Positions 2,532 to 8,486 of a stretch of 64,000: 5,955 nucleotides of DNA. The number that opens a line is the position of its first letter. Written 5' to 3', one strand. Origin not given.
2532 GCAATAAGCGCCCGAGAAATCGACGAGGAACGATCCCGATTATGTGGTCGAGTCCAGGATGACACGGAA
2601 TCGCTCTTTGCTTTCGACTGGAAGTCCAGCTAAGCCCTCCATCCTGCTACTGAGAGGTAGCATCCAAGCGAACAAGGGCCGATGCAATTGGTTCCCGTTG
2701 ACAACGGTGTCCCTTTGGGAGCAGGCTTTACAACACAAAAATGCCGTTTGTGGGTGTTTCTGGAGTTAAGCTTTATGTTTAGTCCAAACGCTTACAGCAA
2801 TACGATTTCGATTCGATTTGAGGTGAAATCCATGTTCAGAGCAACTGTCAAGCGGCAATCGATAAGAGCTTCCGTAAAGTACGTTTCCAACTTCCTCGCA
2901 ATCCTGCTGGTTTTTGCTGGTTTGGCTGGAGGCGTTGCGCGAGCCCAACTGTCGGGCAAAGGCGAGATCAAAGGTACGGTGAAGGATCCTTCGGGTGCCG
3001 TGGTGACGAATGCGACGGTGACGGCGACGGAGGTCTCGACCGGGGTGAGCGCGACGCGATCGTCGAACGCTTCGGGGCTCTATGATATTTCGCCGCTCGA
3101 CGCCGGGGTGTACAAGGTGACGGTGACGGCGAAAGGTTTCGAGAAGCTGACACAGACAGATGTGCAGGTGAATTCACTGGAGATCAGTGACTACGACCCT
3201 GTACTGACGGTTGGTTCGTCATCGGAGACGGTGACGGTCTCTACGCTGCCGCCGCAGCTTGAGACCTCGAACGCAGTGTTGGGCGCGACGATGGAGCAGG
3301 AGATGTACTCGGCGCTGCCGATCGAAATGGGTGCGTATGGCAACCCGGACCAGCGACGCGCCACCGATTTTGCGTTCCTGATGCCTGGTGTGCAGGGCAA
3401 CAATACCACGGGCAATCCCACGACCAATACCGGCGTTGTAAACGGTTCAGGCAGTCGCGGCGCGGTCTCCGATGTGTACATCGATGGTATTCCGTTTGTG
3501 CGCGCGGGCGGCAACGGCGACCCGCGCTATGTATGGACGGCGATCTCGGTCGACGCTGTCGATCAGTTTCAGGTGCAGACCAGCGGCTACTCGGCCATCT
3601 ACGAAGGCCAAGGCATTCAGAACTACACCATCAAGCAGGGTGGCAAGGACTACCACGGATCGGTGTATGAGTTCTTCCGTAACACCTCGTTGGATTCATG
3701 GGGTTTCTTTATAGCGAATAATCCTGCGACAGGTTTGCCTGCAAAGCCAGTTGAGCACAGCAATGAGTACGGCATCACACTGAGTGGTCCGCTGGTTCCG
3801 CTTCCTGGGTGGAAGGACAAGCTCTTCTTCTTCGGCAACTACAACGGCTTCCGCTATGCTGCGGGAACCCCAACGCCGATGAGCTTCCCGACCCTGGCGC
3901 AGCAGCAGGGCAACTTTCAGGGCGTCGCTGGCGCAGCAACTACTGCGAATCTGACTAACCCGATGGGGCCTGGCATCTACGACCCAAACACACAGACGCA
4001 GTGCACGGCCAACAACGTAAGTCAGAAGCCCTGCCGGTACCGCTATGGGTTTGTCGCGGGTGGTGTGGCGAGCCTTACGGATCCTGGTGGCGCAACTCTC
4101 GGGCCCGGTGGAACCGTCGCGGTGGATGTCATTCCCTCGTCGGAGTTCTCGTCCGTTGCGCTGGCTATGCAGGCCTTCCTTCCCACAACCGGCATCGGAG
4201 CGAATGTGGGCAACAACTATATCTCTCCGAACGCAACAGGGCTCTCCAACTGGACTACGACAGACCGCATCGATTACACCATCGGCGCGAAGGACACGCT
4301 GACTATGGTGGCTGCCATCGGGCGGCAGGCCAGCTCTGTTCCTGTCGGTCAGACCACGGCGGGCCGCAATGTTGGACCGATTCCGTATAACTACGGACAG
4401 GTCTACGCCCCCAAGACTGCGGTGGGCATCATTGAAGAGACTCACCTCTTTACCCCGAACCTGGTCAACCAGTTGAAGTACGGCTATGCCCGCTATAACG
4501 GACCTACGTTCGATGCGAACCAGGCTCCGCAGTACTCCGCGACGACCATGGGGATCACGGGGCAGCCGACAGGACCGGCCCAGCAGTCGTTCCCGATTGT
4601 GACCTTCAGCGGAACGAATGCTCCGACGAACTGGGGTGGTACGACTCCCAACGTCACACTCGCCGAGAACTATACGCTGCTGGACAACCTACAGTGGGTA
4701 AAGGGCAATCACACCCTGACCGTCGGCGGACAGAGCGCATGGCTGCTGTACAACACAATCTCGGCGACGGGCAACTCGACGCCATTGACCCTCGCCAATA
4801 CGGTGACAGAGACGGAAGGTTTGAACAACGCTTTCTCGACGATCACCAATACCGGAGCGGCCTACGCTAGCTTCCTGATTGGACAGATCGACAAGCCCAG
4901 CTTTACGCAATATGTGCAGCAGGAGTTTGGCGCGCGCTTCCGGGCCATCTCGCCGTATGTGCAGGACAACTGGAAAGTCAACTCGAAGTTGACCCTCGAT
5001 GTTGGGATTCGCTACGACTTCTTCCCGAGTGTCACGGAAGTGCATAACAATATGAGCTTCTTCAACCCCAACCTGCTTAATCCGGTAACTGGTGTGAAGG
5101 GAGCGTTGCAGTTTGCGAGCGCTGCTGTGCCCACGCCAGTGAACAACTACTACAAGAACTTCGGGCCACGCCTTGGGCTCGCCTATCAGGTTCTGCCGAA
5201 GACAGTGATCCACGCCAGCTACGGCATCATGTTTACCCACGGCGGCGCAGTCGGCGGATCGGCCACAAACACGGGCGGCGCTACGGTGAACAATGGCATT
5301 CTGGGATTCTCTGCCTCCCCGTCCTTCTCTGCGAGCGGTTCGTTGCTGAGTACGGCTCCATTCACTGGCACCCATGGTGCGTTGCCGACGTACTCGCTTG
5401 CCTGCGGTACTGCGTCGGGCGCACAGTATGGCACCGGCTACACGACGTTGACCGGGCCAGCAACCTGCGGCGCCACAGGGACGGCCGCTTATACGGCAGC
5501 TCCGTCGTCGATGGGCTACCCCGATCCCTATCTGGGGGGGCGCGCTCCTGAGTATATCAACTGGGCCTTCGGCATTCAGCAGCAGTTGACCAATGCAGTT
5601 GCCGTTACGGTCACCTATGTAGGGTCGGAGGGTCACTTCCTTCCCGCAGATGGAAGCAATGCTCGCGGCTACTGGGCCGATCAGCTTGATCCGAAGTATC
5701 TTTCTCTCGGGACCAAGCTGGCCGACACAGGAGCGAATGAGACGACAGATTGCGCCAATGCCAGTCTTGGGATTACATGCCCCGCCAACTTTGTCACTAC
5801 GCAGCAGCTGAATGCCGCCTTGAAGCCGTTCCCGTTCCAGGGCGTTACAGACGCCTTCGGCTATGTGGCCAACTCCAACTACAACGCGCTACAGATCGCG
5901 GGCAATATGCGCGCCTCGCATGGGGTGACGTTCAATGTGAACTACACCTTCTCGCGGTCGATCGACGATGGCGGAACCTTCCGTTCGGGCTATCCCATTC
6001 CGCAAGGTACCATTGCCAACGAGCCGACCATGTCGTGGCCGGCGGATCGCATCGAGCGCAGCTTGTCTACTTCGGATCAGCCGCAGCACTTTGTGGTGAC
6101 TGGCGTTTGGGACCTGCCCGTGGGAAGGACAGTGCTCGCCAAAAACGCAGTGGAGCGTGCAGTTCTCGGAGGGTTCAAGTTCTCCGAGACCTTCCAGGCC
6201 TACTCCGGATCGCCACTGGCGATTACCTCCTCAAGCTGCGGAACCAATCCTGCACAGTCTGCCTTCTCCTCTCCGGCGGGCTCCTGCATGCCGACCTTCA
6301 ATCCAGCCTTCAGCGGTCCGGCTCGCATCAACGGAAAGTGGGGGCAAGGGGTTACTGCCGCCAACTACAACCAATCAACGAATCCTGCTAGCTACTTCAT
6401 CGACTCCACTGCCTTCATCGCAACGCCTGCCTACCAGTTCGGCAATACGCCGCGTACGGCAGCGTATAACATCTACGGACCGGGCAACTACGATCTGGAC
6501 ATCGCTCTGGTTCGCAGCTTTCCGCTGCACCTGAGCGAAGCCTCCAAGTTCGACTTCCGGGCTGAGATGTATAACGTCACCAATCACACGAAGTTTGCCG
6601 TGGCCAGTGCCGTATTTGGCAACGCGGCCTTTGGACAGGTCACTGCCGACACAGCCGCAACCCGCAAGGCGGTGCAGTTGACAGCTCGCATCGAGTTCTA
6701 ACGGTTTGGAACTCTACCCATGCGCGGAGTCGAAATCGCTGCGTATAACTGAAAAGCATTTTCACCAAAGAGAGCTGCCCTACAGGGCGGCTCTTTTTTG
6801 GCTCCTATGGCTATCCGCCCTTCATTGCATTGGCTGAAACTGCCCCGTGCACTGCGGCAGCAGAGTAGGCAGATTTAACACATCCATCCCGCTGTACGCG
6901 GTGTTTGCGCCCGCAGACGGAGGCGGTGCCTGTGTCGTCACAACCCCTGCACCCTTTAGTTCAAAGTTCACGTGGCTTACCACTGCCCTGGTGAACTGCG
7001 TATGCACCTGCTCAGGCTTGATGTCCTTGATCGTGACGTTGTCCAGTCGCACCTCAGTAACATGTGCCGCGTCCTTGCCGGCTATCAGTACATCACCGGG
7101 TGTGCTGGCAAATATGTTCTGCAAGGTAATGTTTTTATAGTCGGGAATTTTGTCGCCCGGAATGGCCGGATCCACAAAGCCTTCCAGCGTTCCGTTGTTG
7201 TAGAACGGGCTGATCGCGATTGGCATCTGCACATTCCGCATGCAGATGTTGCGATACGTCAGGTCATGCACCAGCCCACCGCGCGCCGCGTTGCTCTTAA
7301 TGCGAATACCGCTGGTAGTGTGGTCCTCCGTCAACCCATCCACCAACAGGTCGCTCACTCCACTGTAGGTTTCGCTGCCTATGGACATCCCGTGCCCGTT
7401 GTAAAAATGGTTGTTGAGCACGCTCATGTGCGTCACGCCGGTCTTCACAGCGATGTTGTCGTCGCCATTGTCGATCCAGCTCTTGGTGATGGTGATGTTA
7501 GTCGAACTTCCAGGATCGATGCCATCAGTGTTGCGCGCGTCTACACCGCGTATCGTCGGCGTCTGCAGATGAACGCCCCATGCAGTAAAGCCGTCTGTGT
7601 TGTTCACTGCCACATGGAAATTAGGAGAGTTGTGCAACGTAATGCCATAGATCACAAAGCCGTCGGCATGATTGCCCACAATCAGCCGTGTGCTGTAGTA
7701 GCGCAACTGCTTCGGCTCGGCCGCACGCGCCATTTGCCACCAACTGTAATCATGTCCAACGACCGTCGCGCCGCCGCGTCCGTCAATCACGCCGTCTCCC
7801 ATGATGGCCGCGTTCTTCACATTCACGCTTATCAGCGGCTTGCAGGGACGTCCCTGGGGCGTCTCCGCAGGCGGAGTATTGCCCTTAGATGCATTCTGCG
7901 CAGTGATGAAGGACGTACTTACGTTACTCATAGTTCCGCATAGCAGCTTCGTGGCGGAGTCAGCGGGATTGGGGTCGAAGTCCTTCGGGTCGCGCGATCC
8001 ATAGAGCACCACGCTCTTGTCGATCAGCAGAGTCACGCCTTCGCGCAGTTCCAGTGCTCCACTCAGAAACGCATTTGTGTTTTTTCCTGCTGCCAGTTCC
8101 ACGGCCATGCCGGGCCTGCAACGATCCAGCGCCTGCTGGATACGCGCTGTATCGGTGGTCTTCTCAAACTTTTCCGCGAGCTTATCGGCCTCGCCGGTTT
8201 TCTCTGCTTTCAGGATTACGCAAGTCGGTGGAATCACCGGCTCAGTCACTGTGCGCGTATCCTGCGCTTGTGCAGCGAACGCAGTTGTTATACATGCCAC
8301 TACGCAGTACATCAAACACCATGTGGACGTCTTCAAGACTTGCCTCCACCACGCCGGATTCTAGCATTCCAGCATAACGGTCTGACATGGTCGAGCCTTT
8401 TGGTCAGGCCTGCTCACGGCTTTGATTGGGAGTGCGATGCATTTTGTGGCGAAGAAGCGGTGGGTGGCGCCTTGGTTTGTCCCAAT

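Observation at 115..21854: Integrase-free cargo array punctuated by four tRNA-Pro att arms that all start at the same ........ boundary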

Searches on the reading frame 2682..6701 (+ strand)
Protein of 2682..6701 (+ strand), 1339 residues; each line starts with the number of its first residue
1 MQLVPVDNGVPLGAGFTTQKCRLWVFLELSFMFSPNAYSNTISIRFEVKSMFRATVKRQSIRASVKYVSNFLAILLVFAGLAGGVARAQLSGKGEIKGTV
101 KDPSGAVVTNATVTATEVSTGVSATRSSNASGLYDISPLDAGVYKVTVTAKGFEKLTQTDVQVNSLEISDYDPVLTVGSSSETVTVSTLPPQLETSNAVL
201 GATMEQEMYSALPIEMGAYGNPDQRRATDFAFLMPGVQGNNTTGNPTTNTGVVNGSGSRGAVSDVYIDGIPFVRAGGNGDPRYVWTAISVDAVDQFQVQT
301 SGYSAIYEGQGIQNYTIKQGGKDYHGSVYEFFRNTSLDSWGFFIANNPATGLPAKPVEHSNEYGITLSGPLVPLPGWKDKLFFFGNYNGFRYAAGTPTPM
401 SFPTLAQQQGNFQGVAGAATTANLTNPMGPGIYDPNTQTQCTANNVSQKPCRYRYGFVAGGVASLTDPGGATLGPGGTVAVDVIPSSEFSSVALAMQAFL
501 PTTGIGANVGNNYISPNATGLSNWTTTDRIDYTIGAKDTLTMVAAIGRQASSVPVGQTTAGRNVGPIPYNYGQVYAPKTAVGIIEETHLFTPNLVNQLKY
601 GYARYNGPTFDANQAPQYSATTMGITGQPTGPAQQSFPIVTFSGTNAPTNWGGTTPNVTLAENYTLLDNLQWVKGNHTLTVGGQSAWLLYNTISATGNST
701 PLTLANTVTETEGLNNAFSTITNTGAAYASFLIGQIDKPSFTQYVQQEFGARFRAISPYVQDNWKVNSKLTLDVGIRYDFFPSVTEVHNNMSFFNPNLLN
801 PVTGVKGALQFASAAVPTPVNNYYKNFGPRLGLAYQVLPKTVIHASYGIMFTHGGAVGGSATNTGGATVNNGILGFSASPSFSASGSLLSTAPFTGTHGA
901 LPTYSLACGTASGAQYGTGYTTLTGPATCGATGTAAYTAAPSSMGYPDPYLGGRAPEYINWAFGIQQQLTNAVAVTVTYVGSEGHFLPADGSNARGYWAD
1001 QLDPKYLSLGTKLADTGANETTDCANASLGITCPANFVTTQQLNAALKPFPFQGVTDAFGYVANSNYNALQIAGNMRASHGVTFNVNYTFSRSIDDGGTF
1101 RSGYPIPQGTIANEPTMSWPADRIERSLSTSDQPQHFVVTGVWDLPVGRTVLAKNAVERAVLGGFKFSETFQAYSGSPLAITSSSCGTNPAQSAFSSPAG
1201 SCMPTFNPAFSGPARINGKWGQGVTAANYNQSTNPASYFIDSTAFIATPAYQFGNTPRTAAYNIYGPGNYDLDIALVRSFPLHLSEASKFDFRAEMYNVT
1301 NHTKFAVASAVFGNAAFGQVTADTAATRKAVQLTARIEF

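Call 15: search_protein_families(library=pfam, proteins=[window:2682-6701:+])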
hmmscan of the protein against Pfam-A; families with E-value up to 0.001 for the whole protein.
window:2682-6701:+ (1339 aa): 6 families
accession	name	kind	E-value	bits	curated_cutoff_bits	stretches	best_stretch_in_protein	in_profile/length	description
PF25183.1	OMP_b-brl_4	-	1.2e-158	530.5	30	1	316-1328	1-835/838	Outer membrane beta barrel domain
PF13620.12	CarboxypepD_reg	-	1.2e-17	64.4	32.3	1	96-172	2-78/82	Carboxypeptidase regulatory-like domain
PF00593.30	TonB_dep_Rec_b-barrel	-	1.9e-09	38.3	27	1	591-852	10-242/436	TonB dependent receptor-like, beta-barrel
PF13715.12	CarbopepD_reg_2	-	0.00019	21.8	32.2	1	96-159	1-61/88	CarboxypepD_reg-like domain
PF07715.20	Plug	-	0.0006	20.7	23.9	0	228-311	26-103/107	TonB-dependent Receptor Plug Domain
PF17210.9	SdrD_B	-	0.00088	19.9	29.7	0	101-175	17-91/112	SdrD B-like domain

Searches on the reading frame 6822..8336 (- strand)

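Call 15: search_protein_families(library=pfam, proteins=[window:6822-8336:-])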
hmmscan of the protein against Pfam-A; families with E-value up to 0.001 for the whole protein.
window:6822-8336:- (504 aa): 1 family
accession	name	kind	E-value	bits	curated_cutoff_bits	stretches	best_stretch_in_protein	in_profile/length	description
PF00295.23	Glyco_hydro_28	-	1.3e-50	172.8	22.9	1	170-440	55-310/324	Glycosyl hydrolases family 28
